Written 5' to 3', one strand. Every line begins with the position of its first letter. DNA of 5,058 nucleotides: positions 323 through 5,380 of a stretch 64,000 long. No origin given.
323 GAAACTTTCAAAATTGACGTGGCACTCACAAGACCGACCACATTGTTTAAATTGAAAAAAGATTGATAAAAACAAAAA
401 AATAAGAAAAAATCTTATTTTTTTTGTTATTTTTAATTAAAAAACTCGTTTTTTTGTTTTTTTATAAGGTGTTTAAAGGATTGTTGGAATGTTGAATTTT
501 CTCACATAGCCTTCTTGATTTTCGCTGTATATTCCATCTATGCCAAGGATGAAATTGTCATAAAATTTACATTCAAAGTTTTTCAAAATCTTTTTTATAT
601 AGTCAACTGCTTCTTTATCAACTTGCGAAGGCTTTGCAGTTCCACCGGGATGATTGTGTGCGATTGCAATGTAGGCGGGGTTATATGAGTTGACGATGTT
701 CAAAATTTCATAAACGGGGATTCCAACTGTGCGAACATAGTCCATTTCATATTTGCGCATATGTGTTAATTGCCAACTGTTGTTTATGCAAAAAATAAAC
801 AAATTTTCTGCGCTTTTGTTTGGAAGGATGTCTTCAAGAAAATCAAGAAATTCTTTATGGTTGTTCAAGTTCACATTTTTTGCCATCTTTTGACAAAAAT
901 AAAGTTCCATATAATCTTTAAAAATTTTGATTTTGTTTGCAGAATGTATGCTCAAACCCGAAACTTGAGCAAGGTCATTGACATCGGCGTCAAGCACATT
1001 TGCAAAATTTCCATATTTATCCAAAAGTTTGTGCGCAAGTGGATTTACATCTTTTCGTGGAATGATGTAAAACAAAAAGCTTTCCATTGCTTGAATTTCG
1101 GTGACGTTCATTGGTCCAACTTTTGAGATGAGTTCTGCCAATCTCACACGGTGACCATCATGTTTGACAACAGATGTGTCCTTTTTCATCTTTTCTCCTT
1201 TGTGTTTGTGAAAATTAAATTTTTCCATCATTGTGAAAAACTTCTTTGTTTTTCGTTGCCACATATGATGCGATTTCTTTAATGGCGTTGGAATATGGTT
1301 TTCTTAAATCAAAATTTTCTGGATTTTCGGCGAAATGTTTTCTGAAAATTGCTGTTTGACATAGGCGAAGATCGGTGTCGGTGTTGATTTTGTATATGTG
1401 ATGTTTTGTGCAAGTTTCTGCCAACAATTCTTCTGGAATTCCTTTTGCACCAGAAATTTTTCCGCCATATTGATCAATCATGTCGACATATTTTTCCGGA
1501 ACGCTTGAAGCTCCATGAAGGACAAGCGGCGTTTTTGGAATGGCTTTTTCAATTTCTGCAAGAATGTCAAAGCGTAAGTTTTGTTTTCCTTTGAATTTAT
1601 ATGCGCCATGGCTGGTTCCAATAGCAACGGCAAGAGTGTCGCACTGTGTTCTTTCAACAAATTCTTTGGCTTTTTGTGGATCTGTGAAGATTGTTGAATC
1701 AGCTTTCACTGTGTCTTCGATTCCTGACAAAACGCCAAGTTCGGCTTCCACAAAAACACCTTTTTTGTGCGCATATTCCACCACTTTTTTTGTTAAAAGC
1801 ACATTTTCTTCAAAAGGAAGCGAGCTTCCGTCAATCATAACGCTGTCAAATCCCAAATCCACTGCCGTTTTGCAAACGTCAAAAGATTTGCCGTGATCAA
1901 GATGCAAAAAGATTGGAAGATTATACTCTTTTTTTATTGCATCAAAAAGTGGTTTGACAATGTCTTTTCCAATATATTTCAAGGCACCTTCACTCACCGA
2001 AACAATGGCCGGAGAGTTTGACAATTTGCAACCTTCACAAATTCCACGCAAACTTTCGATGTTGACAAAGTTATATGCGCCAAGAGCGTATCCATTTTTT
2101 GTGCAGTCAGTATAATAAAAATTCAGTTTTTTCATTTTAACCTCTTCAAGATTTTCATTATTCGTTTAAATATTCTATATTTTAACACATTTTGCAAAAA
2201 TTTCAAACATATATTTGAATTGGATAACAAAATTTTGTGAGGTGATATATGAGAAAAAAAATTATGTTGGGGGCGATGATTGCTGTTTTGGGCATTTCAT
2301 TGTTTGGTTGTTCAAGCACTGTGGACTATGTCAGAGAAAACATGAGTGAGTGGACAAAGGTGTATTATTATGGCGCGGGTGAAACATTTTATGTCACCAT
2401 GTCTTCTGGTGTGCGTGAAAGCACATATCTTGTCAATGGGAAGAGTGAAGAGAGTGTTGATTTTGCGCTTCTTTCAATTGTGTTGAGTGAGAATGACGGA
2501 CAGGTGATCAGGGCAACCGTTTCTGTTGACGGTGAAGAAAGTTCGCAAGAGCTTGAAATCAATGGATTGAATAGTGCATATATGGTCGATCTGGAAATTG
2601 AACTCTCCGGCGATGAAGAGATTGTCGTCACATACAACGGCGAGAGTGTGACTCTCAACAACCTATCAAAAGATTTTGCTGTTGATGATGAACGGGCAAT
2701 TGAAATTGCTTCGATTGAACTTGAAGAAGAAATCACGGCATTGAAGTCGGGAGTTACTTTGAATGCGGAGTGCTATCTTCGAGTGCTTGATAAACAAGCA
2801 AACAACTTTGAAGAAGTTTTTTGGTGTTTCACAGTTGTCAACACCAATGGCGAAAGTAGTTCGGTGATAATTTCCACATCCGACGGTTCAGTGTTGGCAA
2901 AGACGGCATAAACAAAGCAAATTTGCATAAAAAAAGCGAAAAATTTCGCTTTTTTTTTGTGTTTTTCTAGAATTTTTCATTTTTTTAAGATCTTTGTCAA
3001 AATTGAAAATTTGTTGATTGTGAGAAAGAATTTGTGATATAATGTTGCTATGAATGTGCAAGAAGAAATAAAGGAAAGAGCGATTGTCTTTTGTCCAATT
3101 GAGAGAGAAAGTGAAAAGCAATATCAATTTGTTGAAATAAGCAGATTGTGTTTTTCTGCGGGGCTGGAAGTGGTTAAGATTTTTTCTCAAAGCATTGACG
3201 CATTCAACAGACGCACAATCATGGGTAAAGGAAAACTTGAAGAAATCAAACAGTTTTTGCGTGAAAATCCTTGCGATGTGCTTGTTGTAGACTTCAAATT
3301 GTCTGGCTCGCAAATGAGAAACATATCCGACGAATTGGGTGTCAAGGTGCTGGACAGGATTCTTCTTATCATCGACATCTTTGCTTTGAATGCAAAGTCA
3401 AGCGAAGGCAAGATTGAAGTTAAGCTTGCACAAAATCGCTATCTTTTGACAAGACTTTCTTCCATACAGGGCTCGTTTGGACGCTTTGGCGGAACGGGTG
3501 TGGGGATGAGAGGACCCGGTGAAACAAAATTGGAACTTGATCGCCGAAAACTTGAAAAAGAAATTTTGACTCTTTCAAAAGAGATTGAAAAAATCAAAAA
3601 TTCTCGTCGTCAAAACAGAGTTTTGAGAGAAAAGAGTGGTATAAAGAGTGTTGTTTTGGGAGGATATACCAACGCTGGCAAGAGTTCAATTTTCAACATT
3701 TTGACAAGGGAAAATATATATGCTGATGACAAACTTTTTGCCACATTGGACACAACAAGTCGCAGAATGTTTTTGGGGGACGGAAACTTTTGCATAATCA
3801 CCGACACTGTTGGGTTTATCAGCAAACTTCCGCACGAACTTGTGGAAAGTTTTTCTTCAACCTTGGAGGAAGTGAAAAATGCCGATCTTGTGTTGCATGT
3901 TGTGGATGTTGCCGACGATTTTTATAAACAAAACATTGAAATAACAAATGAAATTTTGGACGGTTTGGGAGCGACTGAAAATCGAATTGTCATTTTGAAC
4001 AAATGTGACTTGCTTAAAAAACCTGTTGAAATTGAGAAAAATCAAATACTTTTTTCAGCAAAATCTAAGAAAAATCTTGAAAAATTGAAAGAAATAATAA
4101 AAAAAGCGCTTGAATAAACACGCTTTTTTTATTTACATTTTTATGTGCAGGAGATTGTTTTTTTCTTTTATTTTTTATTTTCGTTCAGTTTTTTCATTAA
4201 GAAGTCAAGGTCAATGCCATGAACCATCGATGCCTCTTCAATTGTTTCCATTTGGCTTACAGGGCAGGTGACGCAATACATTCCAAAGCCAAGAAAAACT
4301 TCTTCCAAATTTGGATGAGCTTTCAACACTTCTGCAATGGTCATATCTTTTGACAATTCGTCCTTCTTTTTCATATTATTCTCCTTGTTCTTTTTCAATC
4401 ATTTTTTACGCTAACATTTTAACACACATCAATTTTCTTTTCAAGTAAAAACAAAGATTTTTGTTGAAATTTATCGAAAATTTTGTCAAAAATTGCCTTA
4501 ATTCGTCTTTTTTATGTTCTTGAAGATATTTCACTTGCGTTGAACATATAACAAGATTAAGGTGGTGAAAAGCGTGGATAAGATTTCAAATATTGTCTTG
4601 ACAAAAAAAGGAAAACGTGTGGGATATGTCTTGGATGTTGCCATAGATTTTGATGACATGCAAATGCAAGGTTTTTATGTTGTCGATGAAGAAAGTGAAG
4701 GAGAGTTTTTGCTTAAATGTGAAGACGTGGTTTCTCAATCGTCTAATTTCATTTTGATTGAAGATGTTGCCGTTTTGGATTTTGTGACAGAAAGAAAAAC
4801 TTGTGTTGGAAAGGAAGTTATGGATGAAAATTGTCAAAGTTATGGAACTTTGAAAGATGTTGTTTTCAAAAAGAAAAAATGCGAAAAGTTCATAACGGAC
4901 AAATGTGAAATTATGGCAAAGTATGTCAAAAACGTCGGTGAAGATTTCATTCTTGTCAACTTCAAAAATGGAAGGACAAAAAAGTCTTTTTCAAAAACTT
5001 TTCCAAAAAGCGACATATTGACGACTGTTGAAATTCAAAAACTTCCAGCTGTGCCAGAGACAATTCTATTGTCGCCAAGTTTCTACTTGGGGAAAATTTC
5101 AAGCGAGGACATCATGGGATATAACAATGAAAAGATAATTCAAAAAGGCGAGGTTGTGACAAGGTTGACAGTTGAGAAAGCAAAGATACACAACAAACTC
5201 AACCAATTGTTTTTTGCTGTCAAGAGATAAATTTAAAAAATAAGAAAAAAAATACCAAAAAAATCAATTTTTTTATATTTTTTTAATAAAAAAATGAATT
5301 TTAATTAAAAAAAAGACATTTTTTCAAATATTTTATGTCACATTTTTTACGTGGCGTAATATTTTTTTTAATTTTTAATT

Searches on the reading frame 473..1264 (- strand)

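Call 60: search_protein_families(library=pfam, proteins=[window:473-1264:-], max_evalue=0.001)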
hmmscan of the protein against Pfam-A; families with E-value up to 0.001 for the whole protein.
window:473-1264:- (263 aa): 2 families
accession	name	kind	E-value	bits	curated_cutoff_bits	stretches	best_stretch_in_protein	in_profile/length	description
PF04002.20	RadC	-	6.9e-16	58.7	22.1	1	134-252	2-120/121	RadC-like JAB domain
PF14520.12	HHH_5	-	0.00077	20.3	27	0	76-113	14-52/57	Helix-hairpin-helix domain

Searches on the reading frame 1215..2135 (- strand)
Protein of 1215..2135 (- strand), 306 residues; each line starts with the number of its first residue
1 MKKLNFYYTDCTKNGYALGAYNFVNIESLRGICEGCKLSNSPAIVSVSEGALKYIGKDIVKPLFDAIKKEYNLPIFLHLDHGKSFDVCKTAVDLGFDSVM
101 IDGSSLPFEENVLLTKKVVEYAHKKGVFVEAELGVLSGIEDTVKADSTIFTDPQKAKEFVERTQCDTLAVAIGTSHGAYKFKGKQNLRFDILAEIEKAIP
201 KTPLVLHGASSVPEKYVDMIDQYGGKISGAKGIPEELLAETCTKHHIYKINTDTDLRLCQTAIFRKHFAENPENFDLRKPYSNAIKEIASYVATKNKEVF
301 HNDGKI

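Call 60: search_protein_families(library=pfam, proteins=[window:1215-2135:-], max_evalue=0.001)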
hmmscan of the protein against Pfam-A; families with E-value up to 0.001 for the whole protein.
window:1215-2135:- (306 aa): 1 family
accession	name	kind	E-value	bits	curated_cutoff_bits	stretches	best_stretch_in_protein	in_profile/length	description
PF01116.26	F_bP_aldolase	-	9.7e-87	291.4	25.5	1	8-305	7-277/277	Fructose-bisphosphate aldolase class-II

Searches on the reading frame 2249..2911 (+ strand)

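Call 10: search_protein_families(library=pfam, proteins=[window:2249-2911:+], max_evalue=0.01)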
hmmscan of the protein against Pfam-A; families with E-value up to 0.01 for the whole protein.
window:2249-2911:+ (220 aa): 1 family
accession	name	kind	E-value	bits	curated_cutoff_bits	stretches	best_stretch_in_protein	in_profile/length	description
PF25682.1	Phage_VG64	-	0.0016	18.7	27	0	1-34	1-34/127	Mycobacterium phage VG64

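Call 47: search_protein_families(library=ncbifam, proteins=[window:2249-2911:+], max_evalue=0.1)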
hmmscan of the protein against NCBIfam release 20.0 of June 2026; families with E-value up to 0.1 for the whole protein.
window:2249-2911:+ (220 aa): 1 family
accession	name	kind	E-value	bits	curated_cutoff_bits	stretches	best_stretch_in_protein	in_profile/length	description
NF002237.0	PRK01146.2-1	equivalog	0.0075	16.5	103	1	116-158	4-45/92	DNA-directed RNA polymerase subunit L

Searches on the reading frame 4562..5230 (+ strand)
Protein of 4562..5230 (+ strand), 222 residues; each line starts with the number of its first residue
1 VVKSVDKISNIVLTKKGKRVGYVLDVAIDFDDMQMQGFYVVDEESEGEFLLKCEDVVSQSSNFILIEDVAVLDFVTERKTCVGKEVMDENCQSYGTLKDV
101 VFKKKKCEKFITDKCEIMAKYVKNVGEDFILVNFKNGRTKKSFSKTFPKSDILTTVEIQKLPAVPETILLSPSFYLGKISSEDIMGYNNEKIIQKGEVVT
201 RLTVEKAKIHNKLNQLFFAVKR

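Call 10: search_protein_families(library=pfam, proteins=[window:4562-5230:+], max_evalue=0.01)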
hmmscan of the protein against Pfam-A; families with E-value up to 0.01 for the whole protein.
window:4562-5230:+ (222 aa): 1 family
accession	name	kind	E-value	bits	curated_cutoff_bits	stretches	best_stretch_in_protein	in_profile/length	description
PF05239.21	PRC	-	1.2e-06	28.8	21.2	0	12-67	14-72/78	PRC-barrel domain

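Call 47: search_protein_families(library=ncbifam, proteins=[window:4562-5230:+], max_evalue=0.1)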
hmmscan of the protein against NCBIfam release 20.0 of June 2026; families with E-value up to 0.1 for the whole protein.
window:4562-5230:+ (222 aa): 1 family
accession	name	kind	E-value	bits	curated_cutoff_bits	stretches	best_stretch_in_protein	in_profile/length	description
TIGR02888.1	spore_YlmC_YmxH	subfamily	2.2e-05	24.6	44.2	1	10-56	9-57/76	YlmC/YmxH family sporulation protein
